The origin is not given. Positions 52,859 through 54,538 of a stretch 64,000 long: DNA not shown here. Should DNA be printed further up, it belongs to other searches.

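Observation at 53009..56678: Cluster of a Tat-exported class V PLP enzyme, an Asp/Glu racemase-family protein and a Tat-signal Cys-rich protein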

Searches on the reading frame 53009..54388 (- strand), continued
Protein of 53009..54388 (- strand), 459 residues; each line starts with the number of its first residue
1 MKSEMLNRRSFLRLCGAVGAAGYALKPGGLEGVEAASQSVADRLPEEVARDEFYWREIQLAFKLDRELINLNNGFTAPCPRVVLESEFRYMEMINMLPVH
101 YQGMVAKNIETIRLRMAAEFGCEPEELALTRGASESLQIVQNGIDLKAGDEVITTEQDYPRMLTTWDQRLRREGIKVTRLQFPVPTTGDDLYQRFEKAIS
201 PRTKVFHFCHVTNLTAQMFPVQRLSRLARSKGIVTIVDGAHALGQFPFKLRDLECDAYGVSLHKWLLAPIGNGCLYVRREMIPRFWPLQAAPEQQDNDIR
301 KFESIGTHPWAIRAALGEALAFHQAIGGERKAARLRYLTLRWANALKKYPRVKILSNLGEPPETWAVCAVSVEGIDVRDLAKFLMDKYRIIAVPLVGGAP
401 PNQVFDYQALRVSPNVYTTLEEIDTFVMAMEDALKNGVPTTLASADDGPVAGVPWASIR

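Call 12: find_encoding_contigs(protein=P0071, flank=6000, max_places=3)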
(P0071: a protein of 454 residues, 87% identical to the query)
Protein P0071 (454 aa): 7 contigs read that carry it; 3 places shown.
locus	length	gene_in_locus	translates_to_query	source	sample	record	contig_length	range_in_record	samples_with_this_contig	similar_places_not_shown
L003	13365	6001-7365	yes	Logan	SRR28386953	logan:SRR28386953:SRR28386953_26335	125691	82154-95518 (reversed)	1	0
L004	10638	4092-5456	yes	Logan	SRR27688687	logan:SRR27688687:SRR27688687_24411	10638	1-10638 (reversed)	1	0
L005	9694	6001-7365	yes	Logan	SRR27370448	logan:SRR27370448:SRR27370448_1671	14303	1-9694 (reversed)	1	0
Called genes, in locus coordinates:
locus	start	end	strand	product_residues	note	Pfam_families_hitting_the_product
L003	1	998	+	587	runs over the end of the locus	-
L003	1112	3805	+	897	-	PF08450:SGL (faint), PF10282:Lactonase (faint), PF21783:YNCE (faint), PF23393:Beta-prop_WDR90_POC16_2nd (faint), PF25174:Beta-prop_THOC3 (faint), PF07676:PD40 (faint), PF04185:Phosphoesterase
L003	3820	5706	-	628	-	-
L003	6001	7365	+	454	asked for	PF00266:Aminotran_5, PF00155:Aminotran_1_2 (faint), PF01041:DegT_DnrJ_EryC1 (weak), PF01053:Cys_Met_Meta_PP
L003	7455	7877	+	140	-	-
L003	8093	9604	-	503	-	PF00474:SSF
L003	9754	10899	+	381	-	PF01244:Peptidase_M19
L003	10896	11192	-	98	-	-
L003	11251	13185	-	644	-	-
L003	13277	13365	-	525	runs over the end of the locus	-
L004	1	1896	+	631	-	?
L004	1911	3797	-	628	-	-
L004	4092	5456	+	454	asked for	PF00266:Aminotran_5, PF00155:Aminotran_1_2 (faint), PF01041:DegT_DnrJ_EryC1 (weak), PF01053:Cys_Met_Meta_PP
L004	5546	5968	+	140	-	-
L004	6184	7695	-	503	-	PF00474:SSF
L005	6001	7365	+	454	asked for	PF00266:Aminotran_5, PF00155:Aminotran_1_2 (faint), PF01041:DegT_DnrJ_EryC1 (weak), PF01053:Cys_Met_Meta_PP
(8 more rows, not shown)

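Call 14: search_solved_structures(query=window:53009-54388:-, max_evalue=1e-10, show_alignments=3)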
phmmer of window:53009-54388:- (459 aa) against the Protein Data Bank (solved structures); distinct sequences matched with E-value up to 1e-10: 59.
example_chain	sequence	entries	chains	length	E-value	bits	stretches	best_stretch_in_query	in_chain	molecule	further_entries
5i90_A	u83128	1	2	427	3e-27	98.8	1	8-392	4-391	PvdN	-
4w91_A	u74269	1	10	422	5.1e-27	98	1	66-435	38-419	Aminotransferase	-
5hh9_A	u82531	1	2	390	9.1e-26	93.9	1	55-392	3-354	PvdN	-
6wci_A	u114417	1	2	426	2e-25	92.8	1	70-431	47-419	Cysteine desulfurase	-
1t3i_A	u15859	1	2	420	1.7e-24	89.7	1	67-433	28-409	Probable cysteine desulfurase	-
7e6a_A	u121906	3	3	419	1.4e-23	86.7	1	66-432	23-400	Cysteine desulfurase SufS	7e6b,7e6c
5j8q_A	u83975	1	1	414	3.1e-23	85.5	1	66-432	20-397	Cysteine desulfurase SufS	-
5xt5_A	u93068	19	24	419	3.3e-23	85.5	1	66-432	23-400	Cysteine desulfurase SufS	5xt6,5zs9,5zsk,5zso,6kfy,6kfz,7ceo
7e6d_A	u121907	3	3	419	8.9e-23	84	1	66-431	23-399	Cysteine desulfurase SufS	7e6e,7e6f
7ceq_A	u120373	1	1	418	1.1e-22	83.7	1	66-432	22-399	Cysteine desulfurase SufS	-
7cer_A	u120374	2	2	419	1.1e-22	83.7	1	66-432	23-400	Cysteine desulfurase SufS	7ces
5b7s_A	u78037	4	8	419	1.4e-22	83.4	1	61-435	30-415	Cysteine desulfurase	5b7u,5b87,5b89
4q76_A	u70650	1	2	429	1.8e-21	79.8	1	67-434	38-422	Cysteine desulfurase 2, chloroplastic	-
4q75_A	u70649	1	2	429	3.5e-21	78.8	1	67-434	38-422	Cysteine desulfurase 2, chloroplastic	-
5vpr_A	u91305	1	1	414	2e-20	76.3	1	66-433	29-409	Cysteine desulfurase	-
1elq_A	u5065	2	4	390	1.7e-16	63.4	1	90-287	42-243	L-CYSTEINE/L-CYSTINE C-S LYASE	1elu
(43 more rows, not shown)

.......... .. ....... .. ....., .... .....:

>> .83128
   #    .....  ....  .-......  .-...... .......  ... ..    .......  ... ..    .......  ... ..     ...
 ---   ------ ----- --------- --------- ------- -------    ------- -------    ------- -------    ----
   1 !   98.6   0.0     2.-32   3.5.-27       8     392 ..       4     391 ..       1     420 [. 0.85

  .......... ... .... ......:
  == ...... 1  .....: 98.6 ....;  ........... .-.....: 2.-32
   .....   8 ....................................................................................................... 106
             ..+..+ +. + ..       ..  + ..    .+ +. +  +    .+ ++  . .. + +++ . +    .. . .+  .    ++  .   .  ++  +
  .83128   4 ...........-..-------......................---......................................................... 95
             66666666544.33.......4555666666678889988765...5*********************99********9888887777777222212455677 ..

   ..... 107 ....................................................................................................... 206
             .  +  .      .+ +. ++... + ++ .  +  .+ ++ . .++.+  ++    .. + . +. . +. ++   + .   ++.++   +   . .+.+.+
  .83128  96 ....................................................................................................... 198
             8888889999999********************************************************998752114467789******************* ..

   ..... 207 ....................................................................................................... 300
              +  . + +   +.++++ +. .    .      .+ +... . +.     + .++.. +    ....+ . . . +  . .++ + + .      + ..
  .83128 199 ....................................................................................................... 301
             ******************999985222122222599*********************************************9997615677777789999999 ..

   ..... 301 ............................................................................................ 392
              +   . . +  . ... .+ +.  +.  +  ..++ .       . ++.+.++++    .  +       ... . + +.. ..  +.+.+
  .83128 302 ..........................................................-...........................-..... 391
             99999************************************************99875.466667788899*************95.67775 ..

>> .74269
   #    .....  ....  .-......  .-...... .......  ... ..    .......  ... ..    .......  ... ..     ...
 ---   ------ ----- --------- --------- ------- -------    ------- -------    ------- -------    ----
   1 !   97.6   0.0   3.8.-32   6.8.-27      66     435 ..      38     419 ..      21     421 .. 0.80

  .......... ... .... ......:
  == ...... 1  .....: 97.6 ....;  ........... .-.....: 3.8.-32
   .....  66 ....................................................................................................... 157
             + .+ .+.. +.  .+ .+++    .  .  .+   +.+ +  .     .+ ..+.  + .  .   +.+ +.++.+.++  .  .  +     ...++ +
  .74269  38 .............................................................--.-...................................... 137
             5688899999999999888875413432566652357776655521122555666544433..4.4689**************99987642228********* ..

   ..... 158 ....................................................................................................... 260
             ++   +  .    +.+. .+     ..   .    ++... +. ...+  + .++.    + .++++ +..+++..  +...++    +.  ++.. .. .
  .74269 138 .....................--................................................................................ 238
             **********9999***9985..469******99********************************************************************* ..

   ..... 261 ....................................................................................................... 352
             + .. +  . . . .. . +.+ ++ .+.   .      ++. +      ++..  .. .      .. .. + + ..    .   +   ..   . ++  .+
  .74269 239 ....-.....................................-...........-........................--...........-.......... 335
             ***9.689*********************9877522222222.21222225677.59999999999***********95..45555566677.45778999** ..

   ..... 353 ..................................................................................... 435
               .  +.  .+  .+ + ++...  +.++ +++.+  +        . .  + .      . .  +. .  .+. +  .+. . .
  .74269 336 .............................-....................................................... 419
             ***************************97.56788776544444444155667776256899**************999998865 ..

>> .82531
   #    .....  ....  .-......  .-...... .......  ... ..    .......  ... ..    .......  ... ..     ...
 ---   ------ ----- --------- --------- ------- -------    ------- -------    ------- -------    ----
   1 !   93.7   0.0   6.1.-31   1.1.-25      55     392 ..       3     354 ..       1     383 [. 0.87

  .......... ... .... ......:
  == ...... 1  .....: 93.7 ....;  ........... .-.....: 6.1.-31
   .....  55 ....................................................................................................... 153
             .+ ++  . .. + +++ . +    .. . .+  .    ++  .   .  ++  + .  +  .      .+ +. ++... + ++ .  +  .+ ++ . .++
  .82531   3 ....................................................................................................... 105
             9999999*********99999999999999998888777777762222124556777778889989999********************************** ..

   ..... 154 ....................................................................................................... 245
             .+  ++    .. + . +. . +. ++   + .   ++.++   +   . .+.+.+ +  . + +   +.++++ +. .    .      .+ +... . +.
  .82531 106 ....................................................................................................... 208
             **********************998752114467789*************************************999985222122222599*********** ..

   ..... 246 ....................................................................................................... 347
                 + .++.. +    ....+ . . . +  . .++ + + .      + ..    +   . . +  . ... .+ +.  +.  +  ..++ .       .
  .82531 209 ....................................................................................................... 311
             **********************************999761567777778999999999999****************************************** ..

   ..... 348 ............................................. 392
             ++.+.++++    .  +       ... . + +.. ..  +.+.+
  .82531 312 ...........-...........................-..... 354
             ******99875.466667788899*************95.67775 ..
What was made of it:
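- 53009..54388 (-): Tat-signal class V (fold type I) PLP-dependent enzyme, 459 aa. The signal peptide covers roughly residues 1-36 (nt 54281-54388). The PLP lysine is K264. Best PDB match is PvdN 5i90, E 3e-27, aligned from the RR motif (call 14).
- PDB hits include C-DES 1elq at E 1.7e-16 (call 14). PvdN is the best solved-structure match, and the alignment starts at the Tat motif (call 14).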

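Call 16: find_related_loci(query=window:53009-54388:-, collection=genome_contigs, flank=10000)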
Query window:53009-54388:- (459 aa) in genome_contigs; peptide patterns used: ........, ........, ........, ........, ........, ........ (x = any residue, [..] = any of these).
264 stretches matched a pattern; 218 encode a relative of the query (tblastn E <= 1e-3); the best 80 are kept; 80 distinct loci.
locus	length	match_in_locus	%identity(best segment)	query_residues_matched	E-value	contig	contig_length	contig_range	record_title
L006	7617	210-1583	88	2-459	0e+0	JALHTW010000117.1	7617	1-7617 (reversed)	MAG: Candidatus Aminicenantes bacterium isolate PFL34 seq_1338351, whole genome shotgun sequence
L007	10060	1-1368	88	4-459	0e+0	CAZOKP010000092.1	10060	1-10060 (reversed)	MAG TPA_asm: uncultured Eubacteriales bacterium isolate binchicken_co189_413 genome assembly, contig: NODE_7315_length_1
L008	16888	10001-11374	87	1-458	0e+0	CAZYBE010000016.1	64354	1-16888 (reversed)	MAG TPA_asm: uncultured Eubacteriales bacterium isolate binchicken_co376_124 genome assembly, contig: NODE_315_length_64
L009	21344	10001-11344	90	1-448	0e+0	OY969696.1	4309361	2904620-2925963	MAG: Candidatus Aminicenantes bacterium isolate MFD04408.bin.1.14 genome assembly, chromosome: 1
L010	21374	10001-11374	86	2-459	0e+0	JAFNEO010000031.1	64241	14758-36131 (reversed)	MAG: Candidatus Aminicenantes bacterium isolate bin_1 PROKKA_contig000031, whole genome shotgun sequence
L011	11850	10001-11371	86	2-458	0e+0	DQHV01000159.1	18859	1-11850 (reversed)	MAG TPA_asm: Candidatus Aminicenantes bacterium isolate UBA8522 contig_30487, whole genome shotgun sequence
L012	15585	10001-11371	86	1-458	0e+0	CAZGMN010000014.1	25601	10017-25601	MAG TPA_asm: uncultured Eubacteriales bacterium isolate SRP098346_co1_441 genome assembly, contig: NODE_1548_length_2560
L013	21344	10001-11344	88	1-448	0e+0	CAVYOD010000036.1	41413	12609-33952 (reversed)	MAG: Candidatus Aminicenantes bacterium isolate MFD04408.bin.2.57 genome assembly, contig: contig_7963, whole genome sho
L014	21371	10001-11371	85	2-458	0e+0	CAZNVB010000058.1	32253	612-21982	MAG TPA_asm: uncultured Eubacteriales bacterium isolate SRP231805_co4_44 genome assembly, contig: k141_15767, whole geno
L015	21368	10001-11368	86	1-456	0e+0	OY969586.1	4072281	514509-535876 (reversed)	MAG: Candidatus Aminicenantes bacterium isolate MFD10007.bin.c.2 genome assembly, chromosome: 1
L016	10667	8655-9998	87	1-448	0e+0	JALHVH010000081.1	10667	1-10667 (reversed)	MAG: Candidatus Aminicenantes bacterium isolate PFL71 seq_536778, whole genome shotgun sequence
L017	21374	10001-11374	83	1-458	0e+0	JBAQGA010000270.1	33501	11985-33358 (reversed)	MAG: Candidatus Aminicenantales bacterium isolate MFD06995_ilm_asm_bin14 k127_269198, whole genome shotgun sequence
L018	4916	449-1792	86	1-448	0e+0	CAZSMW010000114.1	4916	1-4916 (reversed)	MAG TPA_asm: uncultured Eubacteriales bacterium isolate binchicken_co255_252 genome assembly, contig: k141_4786787, whol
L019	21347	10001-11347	84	1-453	0e+0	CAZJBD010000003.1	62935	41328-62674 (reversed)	MAG TPA_asm: uncultured Eubacteriales bacterium isolate SRP098346_co1_376 genome assembly, contig: NODE_162_length_62935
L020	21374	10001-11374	82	1-458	0e+0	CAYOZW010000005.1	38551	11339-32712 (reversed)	MAG TPA_asm: uncultured Eubacteriales bacterium isolate binchicken_co81_511 genome assembly, contig: NODE_1167_length_38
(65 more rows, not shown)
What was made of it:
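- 53009..54388 (-): There are 218 relatives among GTDB species genomes (call 16).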

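Call 19: find_encoding_contigs(protein=P0002, flank=6000, max_places=2)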
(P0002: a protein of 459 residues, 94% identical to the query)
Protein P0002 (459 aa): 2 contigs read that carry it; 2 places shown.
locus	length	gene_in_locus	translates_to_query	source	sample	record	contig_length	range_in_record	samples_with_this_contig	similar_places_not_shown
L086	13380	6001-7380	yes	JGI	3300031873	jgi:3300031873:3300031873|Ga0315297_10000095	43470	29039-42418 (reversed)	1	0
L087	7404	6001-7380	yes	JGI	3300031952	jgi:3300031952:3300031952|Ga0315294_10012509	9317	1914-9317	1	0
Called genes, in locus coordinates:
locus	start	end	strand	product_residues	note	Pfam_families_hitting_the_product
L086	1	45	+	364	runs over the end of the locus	?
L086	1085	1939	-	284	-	PF01797:Y1_Tnp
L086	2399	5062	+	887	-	PF00069:Pkinase, PF01636:APH (faint), PF07714:PK_Tyr_Ser-Thr, PF03109:ABC1 (weak), PF13428:TPR_14 (faint), PF00515:TPR_1 (faint), PF13432:TPR_16 (weak), PF07719:TPR_2 (weak), +4 more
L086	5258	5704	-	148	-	-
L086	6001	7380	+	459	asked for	PF00266:Aminotran_5, PF01053:Cys_Met_Meta_PP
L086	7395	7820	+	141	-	-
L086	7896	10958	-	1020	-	PF01636:APH, PF01551:Peptidase_M23, PF00202:Aminotran_3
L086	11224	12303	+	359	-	-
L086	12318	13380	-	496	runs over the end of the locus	PF07719:TPR_2 (faint), PF13371:TPR_9 (faint), PF13431:TPR_17 (faint), PF13432:TPR_16 (weak), PF00515:TPR_1 (weak), PF13414:TPR_11, PF14559:TPR_19 (weak), PF00753:Lactamase_B, +2 more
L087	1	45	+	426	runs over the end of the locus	-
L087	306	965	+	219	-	PF14378:PAP2_3, PF01569:PAP2 (weak)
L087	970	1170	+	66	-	-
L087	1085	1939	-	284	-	PF01797:Y1_Tnp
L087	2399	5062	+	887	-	PF00069:Pkinase, PF01636:APH (faint), PF07714:PK_Tyr_Ser-Thr, PF03109:ABC1 (weak), PF13428:TPR_14 (faint), PF00515:TPR_1 (faint), PF13432:TPR_16 (weak), PF07719:TPR_2 (weak), +4 more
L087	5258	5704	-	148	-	-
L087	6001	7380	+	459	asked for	PF00266:Aminotran_5, PF01053:Cys_Met_Meta_PP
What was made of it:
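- The closest relative lacks both neighbours (call 19).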
